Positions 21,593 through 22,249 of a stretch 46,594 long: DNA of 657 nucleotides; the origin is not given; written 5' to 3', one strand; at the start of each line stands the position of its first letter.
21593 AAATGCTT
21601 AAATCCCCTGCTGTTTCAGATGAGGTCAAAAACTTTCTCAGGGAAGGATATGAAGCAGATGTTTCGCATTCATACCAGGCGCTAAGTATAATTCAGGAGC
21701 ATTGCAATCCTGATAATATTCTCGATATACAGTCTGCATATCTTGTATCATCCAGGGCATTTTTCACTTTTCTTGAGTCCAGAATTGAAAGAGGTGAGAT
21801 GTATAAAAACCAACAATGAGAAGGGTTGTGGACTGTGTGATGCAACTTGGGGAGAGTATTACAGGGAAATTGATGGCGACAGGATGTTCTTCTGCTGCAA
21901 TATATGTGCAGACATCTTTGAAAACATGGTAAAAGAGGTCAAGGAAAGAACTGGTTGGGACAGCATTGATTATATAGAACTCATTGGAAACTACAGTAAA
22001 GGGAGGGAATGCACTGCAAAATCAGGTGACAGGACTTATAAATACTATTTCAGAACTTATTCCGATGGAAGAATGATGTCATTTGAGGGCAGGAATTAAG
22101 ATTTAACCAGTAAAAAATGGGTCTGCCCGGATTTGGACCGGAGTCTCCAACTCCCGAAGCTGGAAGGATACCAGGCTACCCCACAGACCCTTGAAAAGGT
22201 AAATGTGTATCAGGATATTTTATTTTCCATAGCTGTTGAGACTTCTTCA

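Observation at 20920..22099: All-alpha CxxC protein translationally coupled to a TRASH/YHS metal-binding mini-protein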

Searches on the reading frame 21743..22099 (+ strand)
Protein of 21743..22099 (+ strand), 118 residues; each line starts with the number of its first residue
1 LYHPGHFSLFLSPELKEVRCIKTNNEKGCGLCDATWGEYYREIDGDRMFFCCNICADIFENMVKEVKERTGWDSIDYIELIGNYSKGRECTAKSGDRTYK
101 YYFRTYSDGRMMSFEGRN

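Call 3: search_protein_families(library=pfam, proteins=[window:21743-22099:+], max_evalue=1)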
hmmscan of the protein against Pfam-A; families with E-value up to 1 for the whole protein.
window:21743-22099:+ (118 aa): 3 families
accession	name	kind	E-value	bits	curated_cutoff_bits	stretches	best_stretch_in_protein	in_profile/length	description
PF11494.13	Ta0938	-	2.2e-44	150.2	27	1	26-115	1-90/92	Ta0938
PF24273.1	TRASH_HVO_1752_C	-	0.0012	19.4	27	1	41-68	18-45/47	HVO_1752, C-terminal TRASH domain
PF04945.19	YHS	-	0.044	14.2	30.3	1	38-60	15-37/47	YHS domain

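Call 4: search_protein_families(library=ncbifam, proteins=[window:21743-22099:+], max_evalue=1)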
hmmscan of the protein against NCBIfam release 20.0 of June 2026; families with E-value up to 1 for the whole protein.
window:21743-22099:+ (118 aa): 0 families

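Call 6: search_solved_structures(query=window:21794-22099:+, max_evalue=1, show_alignments=2)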
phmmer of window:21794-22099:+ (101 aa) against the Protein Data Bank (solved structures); distinct sequences matched with E-value up to 1: 2.
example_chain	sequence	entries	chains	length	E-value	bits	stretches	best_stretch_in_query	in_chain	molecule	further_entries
2fqh_A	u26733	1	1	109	6.9e-20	74.7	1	8-87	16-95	Hypothetical protein TA0938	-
3o8s_A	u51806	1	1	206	0.56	13.9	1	34-86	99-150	ADP-ribose pyrophosphatase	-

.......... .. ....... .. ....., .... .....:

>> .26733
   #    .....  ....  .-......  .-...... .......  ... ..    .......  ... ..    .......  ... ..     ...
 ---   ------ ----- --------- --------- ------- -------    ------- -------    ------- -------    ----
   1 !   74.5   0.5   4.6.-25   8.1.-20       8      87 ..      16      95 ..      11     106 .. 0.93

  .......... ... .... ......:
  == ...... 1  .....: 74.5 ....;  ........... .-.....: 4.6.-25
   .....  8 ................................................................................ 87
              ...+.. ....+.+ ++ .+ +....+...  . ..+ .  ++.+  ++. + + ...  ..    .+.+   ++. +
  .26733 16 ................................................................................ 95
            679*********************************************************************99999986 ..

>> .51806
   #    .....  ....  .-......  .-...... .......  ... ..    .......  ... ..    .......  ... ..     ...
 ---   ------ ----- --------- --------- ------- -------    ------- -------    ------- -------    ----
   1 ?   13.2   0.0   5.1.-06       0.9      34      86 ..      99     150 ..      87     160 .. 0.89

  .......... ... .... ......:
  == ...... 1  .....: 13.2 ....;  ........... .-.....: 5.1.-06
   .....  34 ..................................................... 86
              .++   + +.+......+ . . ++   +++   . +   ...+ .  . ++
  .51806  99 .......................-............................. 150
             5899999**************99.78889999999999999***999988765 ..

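Call 9: find_homologous_proteins(query=window:21794-22099:+)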
Query window:21794-22099:+ (101 aa): 58 proteins with E <= 0.001 among 59 candidates.
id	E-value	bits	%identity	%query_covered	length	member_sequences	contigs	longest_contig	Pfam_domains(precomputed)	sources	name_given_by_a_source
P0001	3.2e-64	232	99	100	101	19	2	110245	PF11494.14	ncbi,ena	-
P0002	2.2e-52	194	81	100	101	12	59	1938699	PF11494.14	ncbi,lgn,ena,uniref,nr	ncbi:TA0938 family protein [Cuniculiplasma divulgatum]|uniref:Uncharacterized protein n=1 Tax=Cunicu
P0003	3.4e-51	190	79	99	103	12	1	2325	PF11494.14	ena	-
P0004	2.3e-50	187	80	96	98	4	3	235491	PF11494.14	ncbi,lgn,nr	ncbi:MAG: hypothetical protein B2I17_08790 [Thermoplasmatales archaeon B_DKE]|nr:MAG: hypothetical p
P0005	3.3e-48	180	76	99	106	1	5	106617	PF11494.14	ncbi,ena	ncbi:MAG: TA0938 family protein [Cuniculiplasma sp.]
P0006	4.6e-48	180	77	96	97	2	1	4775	PF11494.14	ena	-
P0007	7.2e-48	179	77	97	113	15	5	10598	PF11494.14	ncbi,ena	-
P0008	1.1e-47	179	76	96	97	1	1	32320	PF11494.14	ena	-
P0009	2.6e-46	174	72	97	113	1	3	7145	PF11494.14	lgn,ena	-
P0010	3.1e-46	174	74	96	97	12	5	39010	PF11494.14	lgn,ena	-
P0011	3.5e-46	174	73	96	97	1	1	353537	PF11494.14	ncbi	ncbi:MAG: TA0938 family protein [Thermoplasmataceae archaeon]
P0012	6.5e-46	173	75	96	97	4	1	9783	PF11494.14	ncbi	-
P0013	6.8e-46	173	74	96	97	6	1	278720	PF11494.14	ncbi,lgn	-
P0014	7.4e-46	173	73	96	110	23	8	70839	PF11494.14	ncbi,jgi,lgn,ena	jgi:hypothetical protein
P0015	1.1e-45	172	71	96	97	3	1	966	PF11494.14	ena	-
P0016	2.0e-45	171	72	96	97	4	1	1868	PF11494.14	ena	-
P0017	4.2e-45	170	73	96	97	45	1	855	PF11494.14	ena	-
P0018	4.6e-45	170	72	96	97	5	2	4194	PF11494.14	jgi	-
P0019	5.9e-45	170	72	96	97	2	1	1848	PF11494.14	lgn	-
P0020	7.7e-45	170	73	96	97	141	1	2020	PF11494.14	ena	-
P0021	8.3e-45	169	72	96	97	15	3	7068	PF11494.14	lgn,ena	-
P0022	9.2e-45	169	73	96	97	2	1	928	PF11494.14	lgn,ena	-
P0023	1.2e-44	169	71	96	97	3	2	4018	PF11494.14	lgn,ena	-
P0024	1.4e-44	169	70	96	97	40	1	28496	PF11494.14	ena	-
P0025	1.5e-44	169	72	96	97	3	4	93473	PF11494.14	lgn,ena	-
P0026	2.3e-44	168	71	96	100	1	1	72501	PF11494.14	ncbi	-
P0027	2.4e-44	168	71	96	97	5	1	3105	PF11494.14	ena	-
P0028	4.0e-44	167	71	97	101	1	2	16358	PF11494.14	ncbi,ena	-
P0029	8.7e-44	166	76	93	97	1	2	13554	PF11494.14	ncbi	-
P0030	9.9e-44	166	71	93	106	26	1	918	PF11494.14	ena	-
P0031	1.7e-43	165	73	94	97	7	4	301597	PF11494.14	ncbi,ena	-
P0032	4.5e-43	164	69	96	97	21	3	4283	PF11494.14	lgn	-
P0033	6.0e-43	163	68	99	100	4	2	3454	PF11494.14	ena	-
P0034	7.0e-43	163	69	96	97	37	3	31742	PF11494.14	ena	-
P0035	2.1e-42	162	68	96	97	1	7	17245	PF11494.14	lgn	-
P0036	3.3e-42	161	69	96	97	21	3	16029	PF11494.14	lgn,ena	-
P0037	1.1e-41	159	66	99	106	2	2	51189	PF11494.14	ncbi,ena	-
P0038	1.3e-41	159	68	94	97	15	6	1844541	PF11494.14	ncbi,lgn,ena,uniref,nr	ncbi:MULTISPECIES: TA0938 family protein [Ferroplasma]|uniref:TA0938 family protein n=1 Tax=Ferropla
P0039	2.7e-41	158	68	96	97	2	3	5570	PF11494.14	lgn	-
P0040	4.2e-41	158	69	95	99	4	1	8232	PF11494.14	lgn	-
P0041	5.3e-41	157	62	97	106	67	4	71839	PF11494.14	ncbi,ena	-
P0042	1.5e-40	156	67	96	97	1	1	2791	PF11494.14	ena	-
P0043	1.4e-34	137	65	96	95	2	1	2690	PF11494.14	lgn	-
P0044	4.3e-34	135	61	96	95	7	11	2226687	PF11494.14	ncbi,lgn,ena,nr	ncbi:hypothetical protein IX51_07650 [uncultured archaeon]|nr:hypothetical protein IX51_07650 [uncul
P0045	8.2e-34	134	72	78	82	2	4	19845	PF11494.14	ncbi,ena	-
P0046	4.1e-33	132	60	97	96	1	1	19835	PF11494.14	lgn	-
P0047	8.4e-31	124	58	97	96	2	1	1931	PF11494.14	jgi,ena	jgi:hypothetical protein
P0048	9.1e-31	124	58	97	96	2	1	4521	PF11494.14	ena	-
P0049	1.5e-28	117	53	90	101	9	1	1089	PF11494.14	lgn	-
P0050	3.7e-28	116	67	69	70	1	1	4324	PF11494.14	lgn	-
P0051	1.0e-27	114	70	69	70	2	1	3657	PF11494.14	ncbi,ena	-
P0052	1.7e-27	114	74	67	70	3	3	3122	PF11494.14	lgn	-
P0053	1.8e-27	114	53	89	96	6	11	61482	PF11494.14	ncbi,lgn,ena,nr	ncbi:MAG: TA0938 family protein [Candidatus Thermoplasmatota archaeon]|nr:TA0938 family protein [Can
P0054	1.1e-25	108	55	88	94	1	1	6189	PF11494.14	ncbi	-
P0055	1.8e-25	107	67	69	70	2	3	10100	PF11494.14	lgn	-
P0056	1.9e-25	107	64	69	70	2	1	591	PF11494.14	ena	-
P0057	6.7e-25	105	52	88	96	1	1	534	PF11494.14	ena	-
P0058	7.4e-23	99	61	67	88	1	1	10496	PF11494.14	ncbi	-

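Call 32: search_protein_families(library=pfam, alignment_id=A2, max_evalue=0.1)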
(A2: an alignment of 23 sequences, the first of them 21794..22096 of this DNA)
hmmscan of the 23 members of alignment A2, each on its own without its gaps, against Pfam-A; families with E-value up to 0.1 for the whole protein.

A. member 1, window:21794-22096:+ (101 aa): 3 families
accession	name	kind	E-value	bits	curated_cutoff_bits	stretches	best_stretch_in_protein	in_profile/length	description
PF11494.13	Ta0938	-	1.4e-44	150.9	27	1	9-98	1-90/92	Ta0938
PF24273.1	TRASH_HVO_1752_C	-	0.0036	17.9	27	1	24-51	18-45/47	HVO_1752, C-terminal TRASH domain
PF04945.19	YHS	-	0.034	14.6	30.3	1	21-43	15-37/47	YHS domain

B. families by the number of members that match (of 23 scanned): 14 families
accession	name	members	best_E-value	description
PF11494.13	Ta0938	23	1.4e-44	Ta0938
PF24273.1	TRASH_HVO_1752_C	20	0.00018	HVO_1752, C-terminal TRASH domain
PF04945.19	YHS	9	0.0062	YHS domain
PF01671.21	ASFV_360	2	0.0069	African swine fever virus multigene family 360 protein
PF06467.20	zf-FCS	2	0.073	MYM-type Zinc finger with FCS sequence motif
PF18359.7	Tudor_5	1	0.00036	Histone methyltransferase Tudor domain 1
PF20098.4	DUF6488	1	0.0091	Family of unknown function (DUF6488)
PF12368.13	Rhodanese_C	1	0.021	Rhodanase C-terminal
PF25206.1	DUF7836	1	0.041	Domain of unknown function (DUF7836)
PF23327.1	Chromo_MORC2_6th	1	0.046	ATPase MORC2, chromo domain-like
PF12156.14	ATPase-cat_bd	1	0.048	Putative metal-binding domain of cation transport ATPase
PF17924.6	TetR_C_19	1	0.061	Tetracyclin repressor-like, C-terminal domain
PF19127.6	Choline_bind_3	1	0.064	Choline-binding repeat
PF12436.14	USP7_ICP0_bdg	1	0.086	ICP0-binding domain of Ubiquitin-specific protease 7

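Call 42: search_protein_representatives(alignment_id=A3)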
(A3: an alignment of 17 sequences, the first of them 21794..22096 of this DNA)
Query: 17 sequences, 98 profile positions. Proteins with E-value up to 0.001 (for the whole library): 57; up to 1e-10: 33; up to 1e-30: 1. The best 57 are listed.
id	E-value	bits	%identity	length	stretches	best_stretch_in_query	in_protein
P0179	1.2e-36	141.0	-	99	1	3-97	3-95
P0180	8.3e-27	109.5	-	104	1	1-92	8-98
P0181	4.6e-25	103.9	-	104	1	2-96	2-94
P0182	1.6e-24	102.1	-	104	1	6-97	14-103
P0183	1.2e-23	99.4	-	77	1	17-74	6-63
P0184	4.4e-23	97.5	-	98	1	1-95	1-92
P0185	6.3e-23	97.0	-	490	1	6-96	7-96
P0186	7.2e-22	93.6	-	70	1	28-97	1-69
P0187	1.1e-21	93.0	-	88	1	8-92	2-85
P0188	1.3e-20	89.6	-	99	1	5-93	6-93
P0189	6.6e-20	87.3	-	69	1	28-96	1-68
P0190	1.2e-19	86.4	-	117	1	6-94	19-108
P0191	1.8e-19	86.0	-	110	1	6-96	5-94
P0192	3.6e-19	85.0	-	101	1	5-95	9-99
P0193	5.3e-19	84.4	-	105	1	5-95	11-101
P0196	7.4e-18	80.8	-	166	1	28-96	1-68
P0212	2.0e-10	56.9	-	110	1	7-94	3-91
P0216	1.1e-08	51.4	-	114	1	4-84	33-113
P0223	1.7e-05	41.1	-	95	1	7-94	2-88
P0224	2.5e-05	40.6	-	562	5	12-54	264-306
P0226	7.2e-05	39.1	-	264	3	10-42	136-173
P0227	8.9e-05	38.8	-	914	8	7-49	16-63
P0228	2.1e-04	37.6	-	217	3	17-42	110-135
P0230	5.5e-04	36.3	-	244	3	20-59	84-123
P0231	5.6e-04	36.3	-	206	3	5-41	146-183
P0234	7.2e-04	35.9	-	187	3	17-41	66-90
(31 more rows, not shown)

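Call 43: search_protein_families(library=pfam, proteins=[P0185, P0196, P0224, P0226, P0227, P0228, P0230, P0231, P0234, P0216], max_evalue=0.001)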
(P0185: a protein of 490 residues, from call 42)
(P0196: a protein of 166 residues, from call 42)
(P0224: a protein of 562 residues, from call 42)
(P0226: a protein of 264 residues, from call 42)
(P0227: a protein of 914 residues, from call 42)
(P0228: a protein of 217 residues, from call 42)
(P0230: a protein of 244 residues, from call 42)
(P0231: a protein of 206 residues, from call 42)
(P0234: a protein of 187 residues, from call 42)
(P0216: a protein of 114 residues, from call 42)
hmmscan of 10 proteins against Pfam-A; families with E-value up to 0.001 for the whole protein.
P0185 (490 aa): 9 families
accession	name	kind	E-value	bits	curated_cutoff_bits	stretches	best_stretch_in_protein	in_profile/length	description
PF07859.19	Abhydrolase_3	-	4.2e-74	249.3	25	1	249-457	1-209/210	alpha/beta hydrolase fold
PF11494.13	Ta0938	-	4.8e-28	97.8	27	1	8-95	2-90/92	Ta0938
PF20434.5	BD-FAE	-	3.1e-23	82.9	26.8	1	236-343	3-111/215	BD-FAE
PF01738.24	DLH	-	1.1e-06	28.9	21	0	235-342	4-118/217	Dienelactone hydrolase family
PF00135.34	COesterase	-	6.3e-06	25.9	27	1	235-338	89-200/515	Carboxylesterase family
PF00756.26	Esterase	-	7.7e-05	23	22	0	229-384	5-154/251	Putative esterase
PF05448.18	AXE1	-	0.0003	20.1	21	0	181-266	20-101/321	Acetyl xylan esterase (AXE1)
PF00326.27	Peptidase_S9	-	0.00051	20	22.6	0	299-457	47-190/213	Prolyl oligopeptidase family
PF12146.15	Hydrolase_4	-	0.00096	18.9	27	0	318-373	73-123/239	Serine aminopeptidase, S33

P0196 (166 aa): 1 family
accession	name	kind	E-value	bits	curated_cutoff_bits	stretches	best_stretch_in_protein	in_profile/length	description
PF11494.13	Ta0938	-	5.1e-21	75.3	27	1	1-67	23-90/92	Ta0938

P0224 (562 aa): 3 families
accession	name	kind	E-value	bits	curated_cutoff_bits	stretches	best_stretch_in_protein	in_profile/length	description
PF00395.25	SLH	-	3.3e-16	59.4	20.8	2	34-81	2-44/44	S-layer homology domain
PF11494.13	Ta0938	-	2.5e-09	37.8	27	0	422-459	9-46/92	Ta0938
PF14414.12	WHH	-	6.7e-05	23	25.1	0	523-534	4-15/43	A nuclease of the HNH/ENDO VII superfamily with conserved WHH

P0226 (264 aa): 5 families
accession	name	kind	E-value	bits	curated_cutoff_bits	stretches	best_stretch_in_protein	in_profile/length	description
PF04945.19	YHS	-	1.9e-22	79.4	30.3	3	214-244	14-44/47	YHS domain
PF11494.13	Ta0938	-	2.2e-11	44.4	27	0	137-182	6-46/92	Ta0938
PF24273.1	TRASH_HVO_1752_C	-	1.4e-07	32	27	0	154-173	20-39/47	HVO_1752, C-terminal TRASH domain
PF12156.14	ATPase-cat_bd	-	9.9e-06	26.6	27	0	213-236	12-35/86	Putative metal-binding domain of cation transport ATPase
PF08394.17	Arc_trans_TRASH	-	0.00019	21.9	27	0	151-172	16-37/43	Archaeal TRASH domain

P0227 (914 aa): 11 families
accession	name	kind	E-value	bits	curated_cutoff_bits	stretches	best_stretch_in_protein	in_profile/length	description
PF13465.12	zf-H2C2_2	-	5.2e-112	360.5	40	12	372-397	1-26/26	Zinc-finger double domain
PF00096.32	zf-C2H2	-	5.6e-62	203.2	25.2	8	865-887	1-23/23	Zinc finger, C2H2 type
PF13894.12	zf-C2H2_4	-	1.8e-50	165.3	27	1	865-887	1-23/24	C2H2-type zinc finger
PF13912.12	zf-C2H2_6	-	7.4e-44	147.3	25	4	414-436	2-24/27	C2H2-type zinc finger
PF12874.13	zf-met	-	4.9e-35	119.2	21.2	2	416-436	3-23/25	Zinc-finger of C2H2 type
PF23561.1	zf-C2H2_15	-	2.4e-30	104.6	27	0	191-211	10-30/30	C2H2 zinc finger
PF12171.14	zf-C2H2_jaz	-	2e-29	101.5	22.6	0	568-587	2-21/27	Zinc-finger double-stranded RNA-binding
PF01722.23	BolA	-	6.4e-11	42.8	25.7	0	827-860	22-54/76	BolA-like protein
PF11494.13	Ta0938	-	3.7e-07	30.9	27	0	541-589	3-46/92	Ta0938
PF22995.2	C2CH-3rd_BIRD-IDD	-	4e-05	23.6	27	0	157-169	2-14/25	BIRD-IDD transcription factor, third C2HC zinc finger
PF05122.18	SpdB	-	0.00031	21.4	25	0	341-382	12-49/50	Mobile element transfer protein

P0228 (217 aa): 7 families
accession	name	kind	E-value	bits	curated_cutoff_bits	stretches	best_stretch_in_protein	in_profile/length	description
PF04945.19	YHS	-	4.6e-20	71.8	30.3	3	105-141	7-45/47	YHS domain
PF11494.13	Ta0938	-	1.2e-12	48.5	27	1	110-135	12-37/92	Ta0938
PF24273.1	TRASH_HVO_1752_C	-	3.9e-11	43.4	27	0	116-137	20-41/47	HVO_1752, C-terminal TRASH domain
PF08394.17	Arc_trans_TRASH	-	7.5e-08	32.8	27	0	118-134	20-37/43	Archaeal TRASH domain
PF12156.14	ATPase-cat_bd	-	1.3e-05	26.2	27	0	170-190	14-34/86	Putative metal-binding domain of cation transport ATPase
PF02375.23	JmjN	-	0.00017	21.8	26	0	71-87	8-23/34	jmjN domain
PF06467.20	zf-FCS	-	0.00021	21.5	22.4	0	175-191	23-39/39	MYM-type Zinc finger with FCS sequence motif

P0230 (244 aa): 6 families
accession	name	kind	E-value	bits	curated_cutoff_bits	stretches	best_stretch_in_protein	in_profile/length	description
PF11494.13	Ta0938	-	1.3e-11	45.2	27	1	85-117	16-48/92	Ta0938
PF12156.14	ATPase-cat_bd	-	1.7e-05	25.9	27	0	205-231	15-41/86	Putative metal-binding domain of cation transport ATPase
PF23768.1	DUF7167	-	4.3e-05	24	24.4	0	223-239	25-41/60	Domain of unknown function (DUF7167)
PF13811.11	DUF4186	-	5.8e-05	23.5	25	0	151-187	70-106/109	Domain of unknown function (DUF4186)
PF04945.19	YHS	-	0.00011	22.5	30.3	0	81-105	14-38/47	YHS domain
PF24273.1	TRASH_HVO_1752_C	-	0.00013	22.5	27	0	83-105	16-38/47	HVO_1752, C-terminal TRASH domain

P0231 (206 aa): 7 families
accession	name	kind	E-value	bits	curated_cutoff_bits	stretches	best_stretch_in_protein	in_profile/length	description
PF04945.19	YHS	-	2.2e-16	60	30.3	2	154-190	7-45/47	YHS domain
PF11494.13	Ta0938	-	1.1e-10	42.2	27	0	42-64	13-35/92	Ta0938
PF24273.1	TRASH_HVO_1752_C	-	2.3e-09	37.7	27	0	105-125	19-39/47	HVO_1752, C-terminal TRASH domain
PF08394.17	Arc_trans_TRASH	-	4.2e-06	27.2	27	0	107-124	19-37/43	Archaeal TRASH domain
PF04616.20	Glyco_hydro_43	-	9.3e-05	22.3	32.2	0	153-203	118-166/288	Glycosyl hydrolases family 43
PF06467.20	zf-FCS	-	0.00016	21.9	22.4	0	43-63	19-39/39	MYM-type Zinc finger with FCS sequence motif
PF12156.14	ATPase-cat_bd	-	0.00032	21.8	27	0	101-119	14-32/86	Putative metal-binding domain of cation transport ATPase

P0234 (187 aa): 7 families
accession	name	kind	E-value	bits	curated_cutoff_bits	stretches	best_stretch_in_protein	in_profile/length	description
PF04945.19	YHS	-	6.3e-26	90.6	30.3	3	58-97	4-45/47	YHS domain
PF24273.1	TRASH_HVO_1752_C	-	2.2e-11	44.2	27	0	57-92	4-40/47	HVO_1752, C-terminal TRASH domain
PF11494.13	Ta0938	-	4.1e-11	43.6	27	0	66-90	12-36/92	Ta0938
PF08394.17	Arc_trans_TRASH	-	1.9e-09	37.9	27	0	13-31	18-37/43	Archaeal TRASH domain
PF12156.14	ATPase-cat_bd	-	2e-05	25.7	27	0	125-146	13-34/86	Putative metal-binding domain of cation transport ATPase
PF02375.23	JmjN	-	7e-05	23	26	0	27-43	8-23/34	jmjN domain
PF10955.13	Fin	-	0.00088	19.9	23.7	0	9-36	41-69/76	Anti-sigma-F factor Fin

P0216 (114 aa): 2 families
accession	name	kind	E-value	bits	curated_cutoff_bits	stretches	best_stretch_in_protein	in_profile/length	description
PF11494.13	Ta0938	-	2.5e-15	57.1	27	1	38-110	4-76/92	Ta0938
PF24273.1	TRASH_HVO_1752_C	-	1.9e-06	28.3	27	1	37-77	3-45/47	HVO_1752, C-terminal TRASH domain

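Call 50: predict_structure(alignment_id=A3)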
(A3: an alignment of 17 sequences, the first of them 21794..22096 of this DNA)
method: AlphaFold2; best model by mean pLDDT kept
length: 101 residues; sequences in the alignment: 17
mean_pLDDT: 91.4   pTM: 0.84
mean pLDDT of the five models: 91.4, 91.0, 90.7, 90.6, 89.7
residues with pLDDT >= 90: 77; 70-90: 22; 50-70: 2; < 50: 0
segments of 3 or more residues with pLDDT < 50: none
pLDDT, mean of each block of 10 residues (from residue 1): 83 91 90 94 95 95 90 95 93 90 79
secondary structure, 60 per line:
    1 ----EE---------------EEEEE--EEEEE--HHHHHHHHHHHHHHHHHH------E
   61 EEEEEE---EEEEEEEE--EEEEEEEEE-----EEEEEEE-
elements in order: E22-26 E29-33 H36-53 E60-66 E70-77 E80-88 E94-100

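Call 65: find_encoding_contigs(protein=P0185, flank=4000, max_places=2)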
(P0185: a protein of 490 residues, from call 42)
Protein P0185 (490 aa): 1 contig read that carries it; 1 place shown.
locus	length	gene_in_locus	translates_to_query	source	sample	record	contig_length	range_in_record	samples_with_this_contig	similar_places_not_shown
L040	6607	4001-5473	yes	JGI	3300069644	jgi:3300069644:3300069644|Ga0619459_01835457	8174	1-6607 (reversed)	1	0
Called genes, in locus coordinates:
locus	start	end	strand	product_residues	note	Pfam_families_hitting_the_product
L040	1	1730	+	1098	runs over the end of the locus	?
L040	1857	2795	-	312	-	PF00753:Lactamase_B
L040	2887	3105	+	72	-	-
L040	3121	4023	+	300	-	PF16293:zf-C2H2_9, PF03070:TENA_THI-4, PF14518:Haem_oxygenas_2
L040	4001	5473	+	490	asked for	PF11494:Ta0938, PF00135:COesterase (faint), PF01738:DLH (faint), PF20434:BD-FAE, PF07859:Abhydrolase_3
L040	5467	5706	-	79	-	-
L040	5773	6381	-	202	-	PF02900:LigB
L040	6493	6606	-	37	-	?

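Call 66: find_encoding_contigs(protein=P0223, flank=4000, max_places=2)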
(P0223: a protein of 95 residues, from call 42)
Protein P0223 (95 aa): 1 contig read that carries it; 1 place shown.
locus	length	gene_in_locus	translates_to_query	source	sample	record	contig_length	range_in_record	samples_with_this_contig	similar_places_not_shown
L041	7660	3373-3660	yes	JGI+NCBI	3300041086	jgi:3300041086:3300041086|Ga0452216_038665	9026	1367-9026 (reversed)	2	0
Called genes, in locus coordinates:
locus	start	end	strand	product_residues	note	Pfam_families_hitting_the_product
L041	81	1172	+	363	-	-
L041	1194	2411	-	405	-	-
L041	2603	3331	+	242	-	-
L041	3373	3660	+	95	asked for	PF11494:Ta0938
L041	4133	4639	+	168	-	-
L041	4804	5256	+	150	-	PF01325:Fe_dep_repress, PF02742:Fe_dep_repr_C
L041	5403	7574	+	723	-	PF02629:CoA_binding, PF13380:CoA_binding_2, PF13607:Succ_CoA_lig, PF19045:Ligase_CoA_2, PF13549:ATP-grasp_5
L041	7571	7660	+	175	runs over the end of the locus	PF13500:AAA_26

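Call 67: find_encoding_contigs(protein=P0212, flank=4000, max_places=2)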
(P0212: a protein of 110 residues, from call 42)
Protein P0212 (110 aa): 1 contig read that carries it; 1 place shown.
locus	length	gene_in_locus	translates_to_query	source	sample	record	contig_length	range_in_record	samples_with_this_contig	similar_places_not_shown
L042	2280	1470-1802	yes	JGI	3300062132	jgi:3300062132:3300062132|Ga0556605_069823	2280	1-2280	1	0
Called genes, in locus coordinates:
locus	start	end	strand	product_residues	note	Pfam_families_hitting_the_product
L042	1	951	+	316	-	?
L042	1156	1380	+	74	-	-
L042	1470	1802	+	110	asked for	PF11494:Ta0938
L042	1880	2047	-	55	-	-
